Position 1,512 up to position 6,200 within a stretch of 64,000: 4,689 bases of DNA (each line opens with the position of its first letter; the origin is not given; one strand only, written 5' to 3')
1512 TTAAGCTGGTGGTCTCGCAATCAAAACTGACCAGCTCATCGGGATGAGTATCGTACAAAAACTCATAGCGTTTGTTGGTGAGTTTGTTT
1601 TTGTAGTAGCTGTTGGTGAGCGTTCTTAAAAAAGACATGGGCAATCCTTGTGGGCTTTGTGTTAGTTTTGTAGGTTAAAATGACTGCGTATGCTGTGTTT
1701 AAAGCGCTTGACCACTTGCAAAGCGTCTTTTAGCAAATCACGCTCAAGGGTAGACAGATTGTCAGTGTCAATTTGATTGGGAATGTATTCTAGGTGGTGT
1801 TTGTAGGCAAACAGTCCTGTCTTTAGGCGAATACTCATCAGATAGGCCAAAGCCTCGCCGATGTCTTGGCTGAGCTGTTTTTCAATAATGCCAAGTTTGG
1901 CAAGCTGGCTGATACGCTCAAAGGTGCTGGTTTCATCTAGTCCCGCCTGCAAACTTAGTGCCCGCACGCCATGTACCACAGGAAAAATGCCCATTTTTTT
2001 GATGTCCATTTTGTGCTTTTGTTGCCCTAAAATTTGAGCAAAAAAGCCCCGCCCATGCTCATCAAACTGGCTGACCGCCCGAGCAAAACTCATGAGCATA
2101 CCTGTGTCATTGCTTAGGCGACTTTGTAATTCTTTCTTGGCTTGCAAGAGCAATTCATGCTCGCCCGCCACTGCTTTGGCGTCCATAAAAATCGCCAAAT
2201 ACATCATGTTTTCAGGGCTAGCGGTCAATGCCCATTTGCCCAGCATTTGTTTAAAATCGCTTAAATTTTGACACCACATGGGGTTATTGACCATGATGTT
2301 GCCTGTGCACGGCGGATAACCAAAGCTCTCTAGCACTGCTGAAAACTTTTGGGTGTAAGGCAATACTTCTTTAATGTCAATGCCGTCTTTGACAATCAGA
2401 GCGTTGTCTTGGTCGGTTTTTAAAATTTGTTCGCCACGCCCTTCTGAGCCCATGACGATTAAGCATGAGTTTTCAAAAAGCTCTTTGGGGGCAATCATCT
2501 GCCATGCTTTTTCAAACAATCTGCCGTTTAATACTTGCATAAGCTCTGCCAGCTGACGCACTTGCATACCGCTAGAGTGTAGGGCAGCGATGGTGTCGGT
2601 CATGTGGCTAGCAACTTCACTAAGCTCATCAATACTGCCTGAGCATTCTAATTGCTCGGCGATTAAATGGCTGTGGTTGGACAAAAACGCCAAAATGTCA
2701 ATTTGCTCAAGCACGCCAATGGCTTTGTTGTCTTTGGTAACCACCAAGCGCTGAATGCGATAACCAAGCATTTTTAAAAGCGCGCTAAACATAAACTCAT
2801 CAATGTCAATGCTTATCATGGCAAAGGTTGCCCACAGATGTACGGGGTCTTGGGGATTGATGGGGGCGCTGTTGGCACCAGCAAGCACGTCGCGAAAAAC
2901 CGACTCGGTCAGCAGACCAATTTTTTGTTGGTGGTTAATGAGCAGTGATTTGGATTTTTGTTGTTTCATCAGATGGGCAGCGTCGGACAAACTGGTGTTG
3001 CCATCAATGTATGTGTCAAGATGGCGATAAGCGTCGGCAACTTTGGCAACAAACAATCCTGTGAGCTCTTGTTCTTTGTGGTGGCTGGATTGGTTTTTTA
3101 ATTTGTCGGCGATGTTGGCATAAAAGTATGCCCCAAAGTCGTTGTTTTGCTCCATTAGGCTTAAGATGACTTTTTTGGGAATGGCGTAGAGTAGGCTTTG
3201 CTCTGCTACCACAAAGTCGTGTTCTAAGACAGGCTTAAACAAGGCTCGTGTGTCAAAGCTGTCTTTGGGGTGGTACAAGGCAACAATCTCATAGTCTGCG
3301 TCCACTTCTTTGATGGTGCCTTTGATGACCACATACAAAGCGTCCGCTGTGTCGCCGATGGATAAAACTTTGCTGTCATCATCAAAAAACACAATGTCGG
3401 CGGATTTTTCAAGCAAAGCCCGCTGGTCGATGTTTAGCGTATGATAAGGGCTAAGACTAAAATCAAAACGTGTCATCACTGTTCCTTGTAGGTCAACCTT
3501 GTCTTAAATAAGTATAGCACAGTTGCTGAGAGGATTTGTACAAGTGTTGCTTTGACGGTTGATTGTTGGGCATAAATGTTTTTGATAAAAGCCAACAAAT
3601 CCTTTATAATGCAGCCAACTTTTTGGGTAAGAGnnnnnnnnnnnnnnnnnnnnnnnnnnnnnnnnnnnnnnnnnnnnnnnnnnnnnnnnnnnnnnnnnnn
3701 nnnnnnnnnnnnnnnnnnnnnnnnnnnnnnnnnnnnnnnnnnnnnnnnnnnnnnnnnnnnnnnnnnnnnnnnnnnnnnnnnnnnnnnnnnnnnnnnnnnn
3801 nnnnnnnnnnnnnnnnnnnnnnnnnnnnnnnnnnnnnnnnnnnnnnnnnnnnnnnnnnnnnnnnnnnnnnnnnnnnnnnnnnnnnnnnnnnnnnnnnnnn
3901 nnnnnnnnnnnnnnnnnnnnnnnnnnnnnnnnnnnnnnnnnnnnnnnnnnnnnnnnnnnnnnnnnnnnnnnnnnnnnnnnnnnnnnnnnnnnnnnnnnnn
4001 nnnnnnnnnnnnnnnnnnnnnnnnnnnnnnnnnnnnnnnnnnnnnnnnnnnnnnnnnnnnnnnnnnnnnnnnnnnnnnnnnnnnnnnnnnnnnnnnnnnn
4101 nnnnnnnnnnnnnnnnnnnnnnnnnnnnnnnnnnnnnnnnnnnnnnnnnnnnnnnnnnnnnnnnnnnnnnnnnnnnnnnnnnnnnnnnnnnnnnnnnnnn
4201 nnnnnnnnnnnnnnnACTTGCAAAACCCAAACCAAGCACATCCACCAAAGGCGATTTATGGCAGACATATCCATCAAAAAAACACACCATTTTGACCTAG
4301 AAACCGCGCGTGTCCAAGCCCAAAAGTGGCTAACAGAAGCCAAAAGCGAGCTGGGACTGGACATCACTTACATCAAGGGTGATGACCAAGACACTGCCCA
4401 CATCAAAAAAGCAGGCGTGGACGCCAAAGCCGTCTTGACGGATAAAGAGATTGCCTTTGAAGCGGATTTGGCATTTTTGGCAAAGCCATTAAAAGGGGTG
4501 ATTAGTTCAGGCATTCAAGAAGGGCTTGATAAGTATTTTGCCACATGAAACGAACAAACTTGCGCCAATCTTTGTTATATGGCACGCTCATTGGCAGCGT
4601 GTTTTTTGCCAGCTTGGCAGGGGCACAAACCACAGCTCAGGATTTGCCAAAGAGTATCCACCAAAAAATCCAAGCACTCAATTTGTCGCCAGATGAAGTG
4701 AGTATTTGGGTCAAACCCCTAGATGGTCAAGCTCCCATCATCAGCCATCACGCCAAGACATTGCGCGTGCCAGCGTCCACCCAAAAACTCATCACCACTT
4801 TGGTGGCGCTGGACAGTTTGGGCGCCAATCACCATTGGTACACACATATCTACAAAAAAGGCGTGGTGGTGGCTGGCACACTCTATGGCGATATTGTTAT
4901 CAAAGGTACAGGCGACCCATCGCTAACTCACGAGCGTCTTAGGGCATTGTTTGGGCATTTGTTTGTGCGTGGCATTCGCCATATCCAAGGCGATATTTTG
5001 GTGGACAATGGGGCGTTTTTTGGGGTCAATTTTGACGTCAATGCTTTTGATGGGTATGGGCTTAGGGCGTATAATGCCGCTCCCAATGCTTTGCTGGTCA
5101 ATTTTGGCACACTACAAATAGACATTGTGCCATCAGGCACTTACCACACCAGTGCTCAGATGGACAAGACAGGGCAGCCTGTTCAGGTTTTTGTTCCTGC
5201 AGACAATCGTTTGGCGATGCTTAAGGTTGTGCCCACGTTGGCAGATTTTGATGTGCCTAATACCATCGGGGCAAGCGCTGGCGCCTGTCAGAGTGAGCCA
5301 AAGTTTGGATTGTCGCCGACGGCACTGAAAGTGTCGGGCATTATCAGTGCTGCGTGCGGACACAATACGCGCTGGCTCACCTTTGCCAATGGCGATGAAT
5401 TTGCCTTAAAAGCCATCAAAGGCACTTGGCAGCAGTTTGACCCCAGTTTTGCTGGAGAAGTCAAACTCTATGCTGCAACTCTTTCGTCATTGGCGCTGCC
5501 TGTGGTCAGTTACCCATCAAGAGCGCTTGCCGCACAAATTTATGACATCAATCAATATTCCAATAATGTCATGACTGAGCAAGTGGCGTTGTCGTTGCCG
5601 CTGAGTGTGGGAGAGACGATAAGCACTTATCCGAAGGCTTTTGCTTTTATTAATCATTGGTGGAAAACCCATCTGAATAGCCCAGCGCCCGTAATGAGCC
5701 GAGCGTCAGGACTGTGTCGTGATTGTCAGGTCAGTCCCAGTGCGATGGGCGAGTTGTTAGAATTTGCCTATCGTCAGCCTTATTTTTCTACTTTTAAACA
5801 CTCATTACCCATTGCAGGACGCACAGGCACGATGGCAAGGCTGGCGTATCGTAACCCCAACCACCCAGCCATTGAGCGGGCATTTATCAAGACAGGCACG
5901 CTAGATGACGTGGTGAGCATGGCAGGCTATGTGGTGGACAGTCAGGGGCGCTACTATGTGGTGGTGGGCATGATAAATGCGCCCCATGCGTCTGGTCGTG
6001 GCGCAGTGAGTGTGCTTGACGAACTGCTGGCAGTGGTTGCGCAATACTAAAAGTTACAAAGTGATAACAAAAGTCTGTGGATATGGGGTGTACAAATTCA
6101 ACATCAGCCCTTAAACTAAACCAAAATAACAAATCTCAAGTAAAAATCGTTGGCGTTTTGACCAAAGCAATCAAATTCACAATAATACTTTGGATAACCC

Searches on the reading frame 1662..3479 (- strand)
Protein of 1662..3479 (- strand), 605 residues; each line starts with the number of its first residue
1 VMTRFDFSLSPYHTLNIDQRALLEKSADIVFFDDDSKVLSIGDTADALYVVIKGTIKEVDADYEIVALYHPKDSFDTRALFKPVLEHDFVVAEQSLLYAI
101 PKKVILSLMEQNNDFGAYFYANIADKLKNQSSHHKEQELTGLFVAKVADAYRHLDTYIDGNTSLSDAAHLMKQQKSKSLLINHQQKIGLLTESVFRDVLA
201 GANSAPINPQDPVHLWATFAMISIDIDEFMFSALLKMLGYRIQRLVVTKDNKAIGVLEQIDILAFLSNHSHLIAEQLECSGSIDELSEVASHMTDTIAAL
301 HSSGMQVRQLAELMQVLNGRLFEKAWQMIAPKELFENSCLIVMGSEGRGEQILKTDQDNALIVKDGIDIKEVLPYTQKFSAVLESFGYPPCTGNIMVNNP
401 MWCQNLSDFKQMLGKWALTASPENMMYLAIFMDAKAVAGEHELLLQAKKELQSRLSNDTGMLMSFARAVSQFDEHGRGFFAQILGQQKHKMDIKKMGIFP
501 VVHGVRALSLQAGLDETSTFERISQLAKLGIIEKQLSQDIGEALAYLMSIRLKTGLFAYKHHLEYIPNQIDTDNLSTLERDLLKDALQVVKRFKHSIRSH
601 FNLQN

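Call 99: search_protein_families(library=pfam, proteins=[window:1662-3479:-], max_evalue=0.001)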
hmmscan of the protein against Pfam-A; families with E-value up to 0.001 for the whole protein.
window:1662-3479:- (605 aa): 4 families
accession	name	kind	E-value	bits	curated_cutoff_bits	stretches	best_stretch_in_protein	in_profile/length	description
PF03445.19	DUF294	-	9.4e-38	129.6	21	1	293-422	3-137/138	Putative nucleotidyltransferase DUF294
PF10335.14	DUF294_C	-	2.6e-35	121.8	22.5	1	461-601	3-145/145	Putative nucleotidyltransferase substrate binding domain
PF00027.35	cNMP_binding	-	7.3e-10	39.1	27.5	1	32-112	4-89/89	Cyclic nucleotide-binding domain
PF00571.33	CBS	-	1.8e-08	35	24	1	222-267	10-56/57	CBS domain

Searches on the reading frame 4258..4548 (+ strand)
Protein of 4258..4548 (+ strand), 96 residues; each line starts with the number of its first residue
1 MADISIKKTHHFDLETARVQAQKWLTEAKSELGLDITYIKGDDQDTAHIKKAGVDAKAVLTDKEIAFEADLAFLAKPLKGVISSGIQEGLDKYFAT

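Call 99: search_protein_families(library=pfam, proteins=[window:4258-4548:+], max_evalue=0.001)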
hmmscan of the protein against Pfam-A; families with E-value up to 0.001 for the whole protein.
window:4258-4548:+ (96 aa): 1 family
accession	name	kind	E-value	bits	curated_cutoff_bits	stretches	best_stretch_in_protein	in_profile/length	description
PF09650.15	PHA_gran_rgn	-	5.9e-18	65.4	26.6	1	4-93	1-86/87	Putative polyhydroxyalkanoic acid system protein (PHA_gran_rgn)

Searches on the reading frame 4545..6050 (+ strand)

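Call 99: search_protein_families(library=pfam, proteins=[window:4545-6050:+], max_evalue=0.001)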
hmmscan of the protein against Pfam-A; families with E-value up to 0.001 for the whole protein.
window:4545-6050:+ (501 aa): 1 family
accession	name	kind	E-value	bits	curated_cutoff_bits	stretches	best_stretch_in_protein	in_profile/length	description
PF02113.21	Peptidase_S13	-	2.3e-61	208.3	22.8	1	37-491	4-437/444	D-Ala-D-Ala carboxypeptidase 3 (S13) family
